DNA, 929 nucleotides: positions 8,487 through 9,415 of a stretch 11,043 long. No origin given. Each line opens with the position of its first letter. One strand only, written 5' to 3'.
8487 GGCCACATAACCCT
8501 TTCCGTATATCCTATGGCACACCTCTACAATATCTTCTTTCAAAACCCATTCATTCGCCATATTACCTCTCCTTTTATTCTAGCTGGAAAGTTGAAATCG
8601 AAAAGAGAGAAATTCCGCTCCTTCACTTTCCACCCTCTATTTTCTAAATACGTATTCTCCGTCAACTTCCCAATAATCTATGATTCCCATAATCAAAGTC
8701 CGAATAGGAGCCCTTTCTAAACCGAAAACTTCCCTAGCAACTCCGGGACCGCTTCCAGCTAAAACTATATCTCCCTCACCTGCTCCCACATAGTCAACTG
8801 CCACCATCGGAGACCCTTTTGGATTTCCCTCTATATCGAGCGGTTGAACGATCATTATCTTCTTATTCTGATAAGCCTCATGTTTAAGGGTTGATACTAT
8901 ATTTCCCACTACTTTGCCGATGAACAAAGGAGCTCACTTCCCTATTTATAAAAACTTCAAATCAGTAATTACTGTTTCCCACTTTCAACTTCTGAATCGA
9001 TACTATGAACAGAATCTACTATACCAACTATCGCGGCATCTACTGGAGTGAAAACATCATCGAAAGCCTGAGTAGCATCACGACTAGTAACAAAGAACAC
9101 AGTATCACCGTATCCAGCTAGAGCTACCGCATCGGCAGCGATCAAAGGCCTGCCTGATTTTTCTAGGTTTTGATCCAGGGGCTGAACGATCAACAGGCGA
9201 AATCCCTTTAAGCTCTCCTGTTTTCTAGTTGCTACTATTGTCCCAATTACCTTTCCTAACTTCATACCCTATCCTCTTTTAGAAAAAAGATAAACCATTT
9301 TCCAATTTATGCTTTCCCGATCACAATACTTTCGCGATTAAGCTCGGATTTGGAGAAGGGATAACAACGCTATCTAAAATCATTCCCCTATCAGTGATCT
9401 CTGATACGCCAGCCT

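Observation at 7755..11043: Distal end of a BMC locus with an aldolase signature: sugar ABC permeases, PduT-like Fe-S shell protein, two BMC-P paralogs and a class II aldolase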

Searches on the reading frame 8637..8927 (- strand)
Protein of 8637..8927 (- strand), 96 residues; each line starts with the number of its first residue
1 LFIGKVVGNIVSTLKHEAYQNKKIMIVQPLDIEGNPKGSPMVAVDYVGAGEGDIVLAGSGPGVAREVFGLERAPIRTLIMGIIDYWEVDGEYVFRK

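Call 3: search_protein_families(library=pfam, proteins=[window:8637-8927:-], max_evalue=0.01)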
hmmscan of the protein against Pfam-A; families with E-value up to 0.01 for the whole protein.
window:8637-8927:- (96 aa): 1 family
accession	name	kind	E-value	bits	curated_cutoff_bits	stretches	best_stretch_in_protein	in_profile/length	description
PF03319.19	EutN_CcmL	-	2.3e-27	95.8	25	1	1-84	1-83/83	Ethanolamine utilisation protein EutN/carboxysome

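Call 4: search_protein_families(library=ncbifam, proteins=[window:8637-8927:-], max_evalue=0.01)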
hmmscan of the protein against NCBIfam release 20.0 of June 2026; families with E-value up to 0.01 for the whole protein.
window:8637-8927:- (96 aa): 4 families
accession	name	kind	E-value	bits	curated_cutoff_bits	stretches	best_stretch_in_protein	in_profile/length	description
NF053795.1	beta_CO2some_L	equivalog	6.9e-18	64.9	125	1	1-96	1-95/99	beta-carboxysome shell vertex protein CcmL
NF011992.0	PRK15448.1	equivalog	3.4e-16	59.1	118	1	3-96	3-95/95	ethanolamine utilization microcompartment protein EutN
TIGR02703.2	carboxysome_A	equivalog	4.7e-12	46.1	120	1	1-87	1-81/81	alpha-carboxysome shell vertex protein CsoS4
TIGR02704.1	carboxysome_B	equivalog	6.1e-07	29.8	88.9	1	1-87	1-80/80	carboxysome peptide B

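Call 43: search_solved_structures(query=window:8637-8927:-, max_evalue=0.001)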
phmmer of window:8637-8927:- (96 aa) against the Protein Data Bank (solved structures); distinct sequences matched with E-value up to 0.001: 16.
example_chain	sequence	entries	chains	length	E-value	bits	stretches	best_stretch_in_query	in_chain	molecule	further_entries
2hd3_A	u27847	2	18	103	1.4e-14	57.3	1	3-96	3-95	Ethanolamine utilization protein eutN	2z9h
5v74_A1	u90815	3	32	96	1.8e-14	57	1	1-96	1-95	Ethanolamine utilization protein EutN/carboxysome structural protein Ccml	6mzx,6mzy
4i7a_A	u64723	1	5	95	3.5e-14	56.1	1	1-88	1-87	Ethanolamine utilization protein EutN/carboxysome structural protein Ccml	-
4jw0_B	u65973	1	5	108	2.3e-11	47.1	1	1-94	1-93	Carbon dioxide concentrating mechanism protein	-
4n8x_1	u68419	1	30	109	2.5e-09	40.5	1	2-95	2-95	Carbon dioxide concentrating mechanism protein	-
2qw7_A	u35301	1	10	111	2.8e-09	40.3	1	2-89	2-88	Carbon dioxide concentrating mechanism protein ccmL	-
8wxb_2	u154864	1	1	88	3.7e-07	33.5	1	1-90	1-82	Carboxysome shell vertex protein CsoS4A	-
6owf_C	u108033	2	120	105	9.8e-07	32.2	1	3-91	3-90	Ethanolamine utilization protein EutN/carboxysome structural protein Ccml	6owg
4jvz_A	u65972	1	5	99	1.5e-06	31.6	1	2-91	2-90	Carbon dioxide concentrating mechanism protein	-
4n8f_A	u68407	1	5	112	2.2e-06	31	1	2-91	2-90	Carbon dioxide concentrating mechanism protein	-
6qn1_AA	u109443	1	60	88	1e-05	28.9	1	1-58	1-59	Carbon dioxide concentrating mechanism protein CcmL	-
7ckb_AA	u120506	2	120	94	1.8e-05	28.1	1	28-90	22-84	Unidentified carboxysome polypeptide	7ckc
2rcf_A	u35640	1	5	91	3.1e-05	27.4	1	28-90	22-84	Unidentified carboxysome polypeptide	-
8b0y_A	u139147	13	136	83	6.6e-05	26.3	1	28-87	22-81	Carboxysome shell vertex protein CsoS4A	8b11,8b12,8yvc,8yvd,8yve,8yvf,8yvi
7wkc_A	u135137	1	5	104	0.00022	24.6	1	2-91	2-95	Carboxysome shell vertex protein CcmL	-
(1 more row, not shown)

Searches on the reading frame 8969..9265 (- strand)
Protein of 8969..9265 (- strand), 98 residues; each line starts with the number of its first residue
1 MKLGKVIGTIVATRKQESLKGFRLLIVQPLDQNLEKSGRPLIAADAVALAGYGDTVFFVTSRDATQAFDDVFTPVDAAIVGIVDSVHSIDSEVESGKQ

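Call 3: search_protein_families(library=pfam, proteins=[window:8969-9265:-], max_evalue=0.01)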
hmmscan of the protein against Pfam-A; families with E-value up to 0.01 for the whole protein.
window:8969-9265:- (98 aa): 1 family
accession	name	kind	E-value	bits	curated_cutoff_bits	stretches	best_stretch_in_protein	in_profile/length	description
PF03319.19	EutN_CcmL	-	3.5e-27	95.2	25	1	1-84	1-83/83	Ethanolamine utilisation protein EutN/carboxysome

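Call 4: search_protein_families(library=ncbifam, proteins=[window:8969-9265:-], max_evalue=0.01)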
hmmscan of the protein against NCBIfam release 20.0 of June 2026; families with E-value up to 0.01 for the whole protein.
window:8969-9265:- (98 aa): 4 families
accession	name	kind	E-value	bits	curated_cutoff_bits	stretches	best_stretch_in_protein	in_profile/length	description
NF053795.1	beta_CO2some_L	equivalog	2.9e-18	66.1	125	1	1-93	1-92/99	beta-carboxysome shell vertex protein CcmL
NF011992.0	PRK15448.1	equivalog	2.4e-12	46.8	118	1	1-88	1-87/95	ethanolamine utilization microcompartment protein EutN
TIGR02703.2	carboxysome_A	equivalog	3.8e-09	36.8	120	1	1-85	1-79/81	alpha-carboxysome shell vertex protein CsoS4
TIGR02704.1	carboxysome_B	equivalog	2.3e-05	24.7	88.9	1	1-85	1-78/80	carboxysome peptide B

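Call 42: search_solved_structures(query=window:8969-9265:-, max_evalue=0.001)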
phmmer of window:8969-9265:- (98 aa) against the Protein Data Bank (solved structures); distinct sequences matched with E-value up to 0.001: 10.
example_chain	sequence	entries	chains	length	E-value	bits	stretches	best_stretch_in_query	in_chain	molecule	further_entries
4i7a_A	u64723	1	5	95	2.7e-14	56.5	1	1-90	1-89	Ethanolamine utilization protein EutN/carboxysome structural protein Ccml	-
5v74_A1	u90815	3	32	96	3e-13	53.1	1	1-87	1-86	Ethanolamine utilization protein EutN/carboxysome structural protein Ccml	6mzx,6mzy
4n8x_1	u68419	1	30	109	2.3e-12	50.3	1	1-95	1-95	Carbon dioxide concentrating mechanism protein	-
4jw0_B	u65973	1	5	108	3.2e-10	43.4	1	1-91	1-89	Carbon dioxide concentrating mechanism protein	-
2qw7_A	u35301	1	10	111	1e-09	41.8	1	1-88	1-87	Carbon dioxide concentrating mechanism protein ccmL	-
2hd3_A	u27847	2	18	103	3.9e-09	40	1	1-88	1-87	Ethanolamine utilization protein eutN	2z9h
6owf_C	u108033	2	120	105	4.1e-09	39.9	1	1-87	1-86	Ethanolamine utilization protein EutN/carboxysome structural protein Ccml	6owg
4jvz_A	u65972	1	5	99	1.2e-08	38.4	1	1-87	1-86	Carbon dioxide concentrating mechanism protein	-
4n8f_A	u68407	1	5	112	1.8e-08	37.8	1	1-87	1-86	Carbon dioxide concentrating mechanism protein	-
7wkc_A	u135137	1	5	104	2.3e-07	34.3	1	1-87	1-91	Carboxysome shell vertex protein CcmL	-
